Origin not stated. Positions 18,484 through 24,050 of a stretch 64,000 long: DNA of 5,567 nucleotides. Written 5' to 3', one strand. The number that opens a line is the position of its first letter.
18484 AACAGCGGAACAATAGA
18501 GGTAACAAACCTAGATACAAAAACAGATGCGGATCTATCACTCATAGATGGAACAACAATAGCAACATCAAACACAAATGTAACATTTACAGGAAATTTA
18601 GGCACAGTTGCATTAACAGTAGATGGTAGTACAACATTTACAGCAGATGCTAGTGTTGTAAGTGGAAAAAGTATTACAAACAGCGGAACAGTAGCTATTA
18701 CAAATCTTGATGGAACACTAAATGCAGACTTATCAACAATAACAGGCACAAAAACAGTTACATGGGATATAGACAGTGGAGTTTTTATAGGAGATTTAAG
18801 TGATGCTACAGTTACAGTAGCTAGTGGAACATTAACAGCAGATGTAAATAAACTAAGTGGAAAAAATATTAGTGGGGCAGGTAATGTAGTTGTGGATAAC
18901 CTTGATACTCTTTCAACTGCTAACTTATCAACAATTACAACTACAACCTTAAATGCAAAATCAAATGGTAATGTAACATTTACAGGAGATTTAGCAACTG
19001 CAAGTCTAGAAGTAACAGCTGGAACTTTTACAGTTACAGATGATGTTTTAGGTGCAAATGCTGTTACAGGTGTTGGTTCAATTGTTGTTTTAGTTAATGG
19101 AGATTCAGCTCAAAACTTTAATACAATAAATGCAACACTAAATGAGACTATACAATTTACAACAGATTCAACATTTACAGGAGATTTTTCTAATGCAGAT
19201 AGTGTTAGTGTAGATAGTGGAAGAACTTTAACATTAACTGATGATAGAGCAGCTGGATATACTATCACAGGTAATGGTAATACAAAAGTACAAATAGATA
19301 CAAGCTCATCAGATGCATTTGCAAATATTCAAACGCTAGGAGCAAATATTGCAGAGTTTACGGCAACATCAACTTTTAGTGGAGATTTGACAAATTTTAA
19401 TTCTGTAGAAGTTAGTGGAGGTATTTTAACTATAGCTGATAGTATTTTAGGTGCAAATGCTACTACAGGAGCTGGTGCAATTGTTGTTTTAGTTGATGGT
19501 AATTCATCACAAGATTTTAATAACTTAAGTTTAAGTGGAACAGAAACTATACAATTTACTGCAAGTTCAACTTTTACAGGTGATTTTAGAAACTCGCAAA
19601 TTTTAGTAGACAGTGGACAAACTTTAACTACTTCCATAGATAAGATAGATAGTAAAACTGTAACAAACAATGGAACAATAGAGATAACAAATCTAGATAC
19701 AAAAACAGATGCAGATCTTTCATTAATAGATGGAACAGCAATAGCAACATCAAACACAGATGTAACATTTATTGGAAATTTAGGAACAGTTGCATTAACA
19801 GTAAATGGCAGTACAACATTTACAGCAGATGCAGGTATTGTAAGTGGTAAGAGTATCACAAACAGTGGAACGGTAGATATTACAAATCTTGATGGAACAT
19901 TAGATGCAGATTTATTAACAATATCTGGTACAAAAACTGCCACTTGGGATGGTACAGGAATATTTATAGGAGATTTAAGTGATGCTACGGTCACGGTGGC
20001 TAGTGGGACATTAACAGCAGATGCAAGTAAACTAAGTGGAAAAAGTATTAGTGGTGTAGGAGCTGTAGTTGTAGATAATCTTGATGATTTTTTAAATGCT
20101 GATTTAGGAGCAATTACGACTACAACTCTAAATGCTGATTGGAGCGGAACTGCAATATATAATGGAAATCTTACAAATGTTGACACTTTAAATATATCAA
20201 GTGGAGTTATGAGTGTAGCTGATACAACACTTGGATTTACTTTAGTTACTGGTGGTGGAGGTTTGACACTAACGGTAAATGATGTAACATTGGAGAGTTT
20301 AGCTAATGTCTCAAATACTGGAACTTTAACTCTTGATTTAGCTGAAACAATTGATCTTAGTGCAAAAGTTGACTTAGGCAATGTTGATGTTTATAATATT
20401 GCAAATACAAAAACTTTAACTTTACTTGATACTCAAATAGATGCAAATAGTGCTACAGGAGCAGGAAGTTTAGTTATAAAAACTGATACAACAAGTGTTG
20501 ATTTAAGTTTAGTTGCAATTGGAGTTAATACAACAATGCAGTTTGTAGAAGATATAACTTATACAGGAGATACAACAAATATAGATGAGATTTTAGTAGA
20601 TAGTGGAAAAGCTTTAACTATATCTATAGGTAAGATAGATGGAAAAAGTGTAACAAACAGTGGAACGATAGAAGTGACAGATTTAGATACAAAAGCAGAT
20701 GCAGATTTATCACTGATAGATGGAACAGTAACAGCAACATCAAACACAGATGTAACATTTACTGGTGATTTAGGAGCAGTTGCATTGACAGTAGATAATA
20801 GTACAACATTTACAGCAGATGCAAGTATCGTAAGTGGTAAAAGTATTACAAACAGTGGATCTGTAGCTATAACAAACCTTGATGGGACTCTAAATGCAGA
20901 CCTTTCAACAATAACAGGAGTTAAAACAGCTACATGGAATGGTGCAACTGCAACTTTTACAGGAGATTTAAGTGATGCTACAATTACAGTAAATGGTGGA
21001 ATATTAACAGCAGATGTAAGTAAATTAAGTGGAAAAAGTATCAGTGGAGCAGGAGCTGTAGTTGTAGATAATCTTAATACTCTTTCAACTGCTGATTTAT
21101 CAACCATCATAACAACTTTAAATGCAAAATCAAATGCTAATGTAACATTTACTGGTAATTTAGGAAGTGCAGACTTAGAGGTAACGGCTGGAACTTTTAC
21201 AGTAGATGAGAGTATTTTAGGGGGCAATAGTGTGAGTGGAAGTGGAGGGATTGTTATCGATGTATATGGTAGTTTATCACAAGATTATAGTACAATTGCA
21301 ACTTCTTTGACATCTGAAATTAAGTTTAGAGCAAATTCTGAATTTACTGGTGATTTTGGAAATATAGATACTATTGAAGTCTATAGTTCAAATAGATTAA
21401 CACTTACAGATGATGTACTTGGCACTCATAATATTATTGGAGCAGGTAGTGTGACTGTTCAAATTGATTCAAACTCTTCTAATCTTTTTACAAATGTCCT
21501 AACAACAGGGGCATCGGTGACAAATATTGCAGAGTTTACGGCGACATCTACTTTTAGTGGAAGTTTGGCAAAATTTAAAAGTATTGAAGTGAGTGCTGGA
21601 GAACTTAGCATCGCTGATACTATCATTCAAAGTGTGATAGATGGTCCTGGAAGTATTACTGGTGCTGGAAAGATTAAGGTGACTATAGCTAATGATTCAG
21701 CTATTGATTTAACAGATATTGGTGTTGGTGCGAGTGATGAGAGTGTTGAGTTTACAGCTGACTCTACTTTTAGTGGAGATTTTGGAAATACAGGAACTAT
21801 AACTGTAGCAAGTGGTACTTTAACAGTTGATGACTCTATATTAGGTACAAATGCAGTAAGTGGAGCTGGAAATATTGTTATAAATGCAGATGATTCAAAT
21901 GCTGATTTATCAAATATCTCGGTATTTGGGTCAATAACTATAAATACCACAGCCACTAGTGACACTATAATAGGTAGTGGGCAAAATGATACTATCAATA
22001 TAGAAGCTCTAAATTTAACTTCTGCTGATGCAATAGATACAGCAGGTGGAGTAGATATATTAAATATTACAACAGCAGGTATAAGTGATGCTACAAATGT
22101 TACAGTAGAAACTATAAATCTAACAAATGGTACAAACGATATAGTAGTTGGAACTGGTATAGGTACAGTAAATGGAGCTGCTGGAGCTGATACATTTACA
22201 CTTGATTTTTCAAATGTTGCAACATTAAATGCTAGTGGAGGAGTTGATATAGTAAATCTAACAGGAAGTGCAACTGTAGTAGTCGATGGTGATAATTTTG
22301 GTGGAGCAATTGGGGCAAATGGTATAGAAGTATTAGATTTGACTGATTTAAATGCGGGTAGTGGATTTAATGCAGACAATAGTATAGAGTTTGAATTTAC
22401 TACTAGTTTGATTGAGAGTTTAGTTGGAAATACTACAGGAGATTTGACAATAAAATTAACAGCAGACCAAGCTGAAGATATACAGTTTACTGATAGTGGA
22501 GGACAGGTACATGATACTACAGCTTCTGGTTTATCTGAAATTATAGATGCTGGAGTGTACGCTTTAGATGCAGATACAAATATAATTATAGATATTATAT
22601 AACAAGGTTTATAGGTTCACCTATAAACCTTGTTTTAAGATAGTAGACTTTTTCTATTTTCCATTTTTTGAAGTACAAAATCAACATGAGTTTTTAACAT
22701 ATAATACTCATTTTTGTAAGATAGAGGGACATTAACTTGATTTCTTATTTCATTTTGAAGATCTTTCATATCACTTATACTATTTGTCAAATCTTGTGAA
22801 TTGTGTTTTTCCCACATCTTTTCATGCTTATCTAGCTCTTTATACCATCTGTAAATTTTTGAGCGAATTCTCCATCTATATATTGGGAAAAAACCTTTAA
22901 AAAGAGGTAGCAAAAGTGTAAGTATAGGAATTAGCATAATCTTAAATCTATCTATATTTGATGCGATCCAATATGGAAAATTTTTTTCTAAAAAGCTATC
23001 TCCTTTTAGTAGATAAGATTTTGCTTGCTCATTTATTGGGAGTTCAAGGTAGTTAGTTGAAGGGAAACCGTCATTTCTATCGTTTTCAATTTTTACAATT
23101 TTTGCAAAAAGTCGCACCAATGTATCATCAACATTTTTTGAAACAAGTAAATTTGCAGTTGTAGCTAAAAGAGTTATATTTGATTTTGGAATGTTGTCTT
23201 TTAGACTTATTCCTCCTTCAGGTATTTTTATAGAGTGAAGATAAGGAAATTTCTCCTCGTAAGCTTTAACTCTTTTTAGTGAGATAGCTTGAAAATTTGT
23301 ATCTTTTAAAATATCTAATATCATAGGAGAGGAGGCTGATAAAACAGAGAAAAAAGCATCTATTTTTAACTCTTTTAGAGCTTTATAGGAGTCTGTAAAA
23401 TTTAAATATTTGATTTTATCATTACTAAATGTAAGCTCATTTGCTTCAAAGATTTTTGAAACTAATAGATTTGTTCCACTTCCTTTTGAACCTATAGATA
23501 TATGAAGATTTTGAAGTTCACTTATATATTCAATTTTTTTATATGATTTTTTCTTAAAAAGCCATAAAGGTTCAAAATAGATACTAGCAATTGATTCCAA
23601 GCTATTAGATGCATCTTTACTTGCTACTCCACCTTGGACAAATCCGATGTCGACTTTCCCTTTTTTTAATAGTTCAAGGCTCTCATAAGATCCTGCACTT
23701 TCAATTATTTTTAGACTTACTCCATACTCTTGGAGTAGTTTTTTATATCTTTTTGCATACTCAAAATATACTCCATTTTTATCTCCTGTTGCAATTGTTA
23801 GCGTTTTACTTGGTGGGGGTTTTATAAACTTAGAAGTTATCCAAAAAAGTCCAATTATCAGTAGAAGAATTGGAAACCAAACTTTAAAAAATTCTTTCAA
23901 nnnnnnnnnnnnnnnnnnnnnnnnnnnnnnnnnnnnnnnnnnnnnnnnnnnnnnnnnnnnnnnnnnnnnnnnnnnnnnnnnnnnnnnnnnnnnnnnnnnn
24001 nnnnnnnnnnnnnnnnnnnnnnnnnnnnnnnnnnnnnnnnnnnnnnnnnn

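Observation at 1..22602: Giant (at least 7,533 aa, still 5'-truncated) Cys-free RTX protein with a two-part architecture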

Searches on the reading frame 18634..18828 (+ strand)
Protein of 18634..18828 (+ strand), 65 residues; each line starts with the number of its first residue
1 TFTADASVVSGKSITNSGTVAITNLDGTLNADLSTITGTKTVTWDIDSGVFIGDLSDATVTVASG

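Call 49: search_protein_representatives(alignment_id=A3)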
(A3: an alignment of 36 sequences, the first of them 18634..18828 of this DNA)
Query: 36 sequences, 67 profile positions. Proteins with E-value up to 0.001 (for the whole library): 216; up to 1e-10: 102; up to 1e-30: 34. The best 150 are listed.
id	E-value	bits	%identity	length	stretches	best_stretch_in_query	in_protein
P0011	9.0e-177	589.8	-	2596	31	1-66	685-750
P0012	5.7e-149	500.8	-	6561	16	1-66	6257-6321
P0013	4.1e-139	469.2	-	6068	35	1-66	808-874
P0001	1.1e-122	416.6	-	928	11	2-66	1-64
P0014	1.3e-115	394.0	-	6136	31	1-66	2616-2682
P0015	6.2e-109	372.5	-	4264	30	1-66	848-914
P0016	4.8e-98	337.6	-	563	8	1-66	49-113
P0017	6.5e-81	282.8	-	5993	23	1-66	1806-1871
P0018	4.8e-74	260.8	-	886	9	1-66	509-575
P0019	6.1e-68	241.2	-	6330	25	1-66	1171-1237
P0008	2.0e-63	226.7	-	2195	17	1-66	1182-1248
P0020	4.3e-63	225.7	-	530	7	1-66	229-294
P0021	7.2e-61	218.6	-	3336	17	1-66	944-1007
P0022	9.6e-60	214.9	-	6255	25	2-66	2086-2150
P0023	2.1e-56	204.3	-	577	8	2-61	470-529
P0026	2.2e-48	178.6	-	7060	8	2-66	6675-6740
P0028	1.1e-47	176.3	-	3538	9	1-66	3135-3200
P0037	5.2e-34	132.5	-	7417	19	2-66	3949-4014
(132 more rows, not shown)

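Call 56: list_cluster_members(proteins=[P0026, P0011, P0013, P0014, P0015, P0017, P0019, P0022, P0037, P0028])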
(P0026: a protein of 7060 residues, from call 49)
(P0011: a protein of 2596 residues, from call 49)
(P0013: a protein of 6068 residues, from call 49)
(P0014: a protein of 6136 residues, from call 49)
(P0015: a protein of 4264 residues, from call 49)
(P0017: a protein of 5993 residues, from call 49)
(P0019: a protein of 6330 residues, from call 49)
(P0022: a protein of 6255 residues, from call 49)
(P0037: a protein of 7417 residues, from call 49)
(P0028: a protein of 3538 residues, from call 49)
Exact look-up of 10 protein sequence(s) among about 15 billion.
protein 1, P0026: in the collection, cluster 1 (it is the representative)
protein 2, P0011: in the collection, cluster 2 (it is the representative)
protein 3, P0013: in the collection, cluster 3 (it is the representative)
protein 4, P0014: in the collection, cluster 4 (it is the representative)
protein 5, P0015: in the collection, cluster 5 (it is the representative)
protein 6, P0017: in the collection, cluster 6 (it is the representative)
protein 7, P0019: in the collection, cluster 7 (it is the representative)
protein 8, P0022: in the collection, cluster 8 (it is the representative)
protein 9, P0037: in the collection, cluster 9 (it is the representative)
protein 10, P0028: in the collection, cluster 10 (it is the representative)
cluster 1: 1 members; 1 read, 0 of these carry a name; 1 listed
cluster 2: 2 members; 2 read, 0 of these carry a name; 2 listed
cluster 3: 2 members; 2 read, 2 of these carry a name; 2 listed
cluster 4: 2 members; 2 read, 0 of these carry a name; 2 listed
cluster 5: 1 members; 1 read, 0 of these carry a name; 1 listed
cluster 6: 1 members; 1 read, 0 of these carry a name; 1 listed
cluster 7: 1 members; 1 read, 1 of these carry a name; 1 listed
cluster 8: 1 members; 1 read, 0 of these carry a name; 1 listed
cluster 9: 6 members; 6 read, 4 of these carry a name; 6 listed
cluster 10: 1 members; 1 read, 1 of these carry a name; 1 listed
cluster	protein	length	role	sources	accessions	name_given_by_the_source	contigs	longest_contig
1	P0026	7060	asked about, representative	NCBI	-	-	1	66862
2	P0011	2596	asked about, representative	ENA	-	-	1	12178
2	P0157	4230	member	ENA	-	-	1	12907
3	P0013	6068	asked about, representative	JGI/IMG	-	hypothetical protein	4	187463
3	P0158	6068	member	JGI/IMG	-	hypothetical protein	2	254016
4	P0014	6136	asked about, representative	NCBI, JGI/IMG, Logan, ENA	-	-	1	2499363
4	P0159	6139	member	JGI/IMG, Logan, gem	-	-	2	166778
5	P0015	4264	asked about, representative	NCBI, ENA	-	-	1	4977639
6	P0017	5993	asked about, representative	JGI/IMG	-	-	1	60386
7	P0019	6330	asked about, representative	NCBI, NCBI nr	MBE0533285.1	MAG: right-handed parallel beta-helix repeat-containing protein [Rhodospirillales ... | right-handed parallel beta-helix repeat-containing protein [Rhodospirillales bacterium]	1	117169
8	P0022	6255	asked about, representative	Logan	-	-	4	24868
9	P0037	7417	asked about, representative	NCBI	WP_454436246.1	Ig-like domain-containing protein [Thauera mechernichensis]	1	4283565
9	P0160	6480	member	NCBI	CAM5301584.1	hypothetical protein TMEC50S_00453 [Thauera mechernichensis]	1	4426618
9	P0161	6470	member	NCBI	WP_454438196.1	beta strand repeat-containing protein [Thauera mechernichensis]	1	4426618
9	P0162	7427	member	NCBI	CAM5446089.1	hypothetical protein TMEC54S_03312 [Thauera mechernichensis]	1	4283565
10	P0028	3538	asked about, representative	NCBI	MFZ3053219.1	MAG: hypothetical protein WA099_07380, partial [Sulfuricurvum sp.]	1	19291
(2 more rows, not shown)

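Call 64: find_encoding_contigs(protein=P0028, flank=10000, max_places=2)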
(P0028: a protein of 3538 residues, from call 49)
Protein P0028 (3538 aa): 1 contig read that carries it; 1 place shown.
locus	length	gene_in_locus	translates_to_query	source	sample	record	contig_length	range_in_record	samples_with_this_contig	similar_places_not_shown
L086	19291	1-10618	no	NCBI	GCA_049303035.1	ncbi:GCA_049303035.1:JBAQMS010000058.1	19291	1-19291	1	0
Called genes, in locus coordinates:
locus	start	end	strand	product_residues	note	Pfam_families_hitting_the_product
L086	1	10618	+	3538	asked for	PF00353:HemolysinCabind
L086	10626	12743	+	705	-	PF00664:ABC_membrane, PF00005:ABC_tran, PF13304:AAA_21 (faint)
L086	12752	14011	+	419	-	PF25984:BSH_YknX (weak), PF25994:HH_AprE, PF26002:Beta-barrel_AprE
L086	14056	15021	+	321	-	-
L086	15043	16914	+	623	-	-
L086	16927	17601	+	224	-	-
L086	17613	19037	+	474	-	PF02321:OEP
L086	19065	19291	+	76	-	?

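Call 65: find_encoding_contigs(protein=P0015, flank=10000, max_places=2)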
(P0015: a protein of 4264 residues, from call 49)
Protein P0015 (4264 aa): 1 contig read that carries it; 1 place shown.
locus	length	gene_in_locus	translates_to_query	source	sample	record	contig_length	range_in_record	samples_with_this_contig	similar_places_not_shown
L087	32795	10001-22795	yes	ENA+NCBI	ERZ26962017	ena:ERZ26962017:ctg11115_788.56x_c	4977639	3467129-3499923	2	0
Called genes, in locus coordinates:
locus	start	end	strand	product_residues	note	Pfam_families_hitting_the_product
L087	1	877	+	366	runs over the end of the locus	PF05343:Peptidase_M42, PF01546:Peptidase_M20 (weak)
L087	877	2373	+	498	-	PF00370:FGGY_N, PF02782:FGGY_C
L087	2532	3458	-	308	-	PF00528:BPD_transp_1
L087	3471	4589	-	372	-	PF00528:BPD_transp_1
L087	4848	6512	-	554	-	PF01547:SBP_bac_1 (weak)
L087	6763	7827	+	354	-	PF00005:ABC_tran, PF02463:SMC_N (weak), PF13304:AAA_21 (faint), PF17912:OB_MalK, PF08402:TOBE_2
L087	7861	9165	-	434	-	PF02321:OEP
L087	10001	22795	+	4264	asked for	PF00353:HemolysinCabind, PF01095:Pectinesterase (weak), PF00353:HemolysinCabind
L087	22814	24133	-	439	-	PF25919:BSH_CusB (faint), PF25917:BSH_RND (weak), PF25973:BSH_CzcB (faint), PF25994:HH_AprE, PF26002:Beta-barrel_AprE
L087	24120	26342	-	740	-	PF03412:Peptidase_C39, PF00664:ABC_membrane, PF00005:ABC_tran, PF13304:AAA_21 (faint)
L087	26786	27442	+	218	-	PF00657:Lipase_GDSL, PF13472:Lipase_GDSL_2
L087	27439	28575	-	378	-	PF00155:Aminotran_1_2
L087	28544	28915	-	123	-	PF27765:UCP032817-like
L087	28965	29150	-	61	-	-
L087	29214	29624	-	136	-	-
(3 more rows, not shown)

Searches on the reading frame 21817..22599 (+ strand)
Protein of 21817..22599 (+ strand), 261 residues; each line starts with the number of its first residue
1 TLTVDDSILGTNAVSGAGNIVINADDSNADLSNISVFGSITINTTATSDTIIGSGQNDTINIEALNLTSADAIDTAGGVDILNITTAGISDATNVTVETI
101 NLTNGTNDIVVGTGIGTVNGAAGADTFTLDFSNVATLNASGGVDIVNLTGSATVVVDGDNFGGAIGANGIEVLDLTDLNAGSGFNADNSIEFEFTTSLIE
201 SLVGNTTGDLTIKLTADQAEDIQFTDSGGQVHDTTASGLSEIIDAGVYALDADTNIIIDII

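Call 76: predict_structure(alignment_id=A4)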
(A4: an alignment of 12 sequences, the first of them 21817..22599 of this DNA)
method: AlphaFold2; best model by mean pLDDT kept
length: 261 residues; sequences in the alignment: 12
mean_pLDDT: 83.2   pTM: 0.84
mean pLDDT of the five models: 83.2, 78.8, 77.1, 76.2, 75.9
residues with pLDDT >= 90: 113; 70-90: 90; 50-70: 56; < 50: 2
segments of 3 or more residues with pLDDT < 50: none
pLDDT, mean of each block of 10 residues (from residue 1): 63 64 68 68 71 84 83 86 93 94 96 93 95 88 94 75 83 90 59 90 91 90 90 69 91 95 90
secondary structure, 60 per line:
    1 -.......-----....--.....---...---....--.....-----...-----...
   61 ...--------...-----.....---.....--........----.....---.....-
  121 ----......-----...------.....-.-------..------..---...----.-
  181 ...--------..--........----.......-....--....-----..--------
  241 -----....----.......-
elements in order: E2-5 E14-17 E20-24 E28-30 E34-37 E40-44 E50-52 E58-63 E72-74 E80-84 E88-92 E95-102 E107-111 E115-119 E125-130 E136-138 E145-149 E172-174 H196-203 E208-214 H216-219 E222-225 E246-249 E254-260

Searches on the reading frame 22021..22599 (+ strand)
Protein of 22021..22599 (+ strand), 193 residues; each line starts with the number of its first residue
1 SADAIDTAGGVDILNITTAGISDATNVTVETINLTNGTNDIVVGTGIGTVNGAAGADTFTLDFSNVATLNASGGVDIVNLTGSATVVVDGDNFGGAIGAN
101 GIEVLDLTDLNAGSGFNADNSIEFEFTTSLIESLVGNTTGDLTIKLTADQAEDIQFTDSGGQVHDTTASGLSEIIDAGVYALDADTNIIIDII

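Call 53: search_protein_families(library=ncbifam, proteins=[window:22021-22599:+], max_evalue=1)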
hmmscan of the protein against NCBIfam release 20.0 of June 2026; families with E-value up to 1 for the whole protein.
window:22021-22599:+ (193 aa): 0 families

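Call 54: search_protein_families(library=pfam, proteins=[window:22021-22599:+], max_evalue=1)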
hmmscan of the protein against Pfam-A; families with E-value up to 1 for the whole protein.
window:22021-22599:+ (193 aa): 0 families

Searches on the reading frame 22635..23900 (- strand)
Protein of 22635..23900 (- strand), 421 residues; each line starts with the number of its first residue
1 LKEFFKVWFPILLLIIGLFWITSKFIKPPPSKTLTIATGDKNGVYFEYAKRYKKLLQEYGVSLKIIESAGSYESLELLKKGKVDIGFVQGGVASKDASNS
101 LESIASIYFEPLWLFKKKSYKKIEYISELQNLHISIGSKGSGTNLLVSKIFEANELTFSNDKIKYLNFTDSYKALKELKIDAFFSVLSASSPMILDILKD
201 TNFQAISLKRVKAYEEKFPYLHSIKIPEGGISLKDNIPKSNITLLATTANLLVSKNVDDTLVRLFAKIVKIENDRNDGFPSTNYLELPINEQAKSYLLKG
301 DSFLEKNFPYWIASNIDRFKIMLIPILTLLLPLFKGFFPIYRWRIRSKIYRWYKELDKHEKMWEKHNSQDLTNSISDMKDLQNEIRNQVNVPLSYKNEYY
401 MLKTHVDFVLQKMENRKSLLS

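Call 7: search_protein_families(library=pfam, proteins=[window:22635-23900:-])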
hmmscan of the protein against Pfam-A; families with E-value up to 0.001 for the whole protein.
window:22635-23900:- (421 aa): 2 families
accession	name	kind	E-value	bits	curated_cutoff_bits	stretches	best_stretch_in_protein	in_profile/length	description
PF16868.10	NMT1_3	-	7e-25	88.7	27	1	36-269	1-247/289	NMT1-like family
PF09084.16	NMT1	-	2.1e-06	28.3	20.5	1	51-195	11-156/216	NMT1/THI5 like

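Call 10: find_encoding_contigs(protein=window:22635-23900:-, flank=10000, max_places=6)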
Protein window:22635-23900:- (421 aa): no gene with exactly this product is on record in the collection.
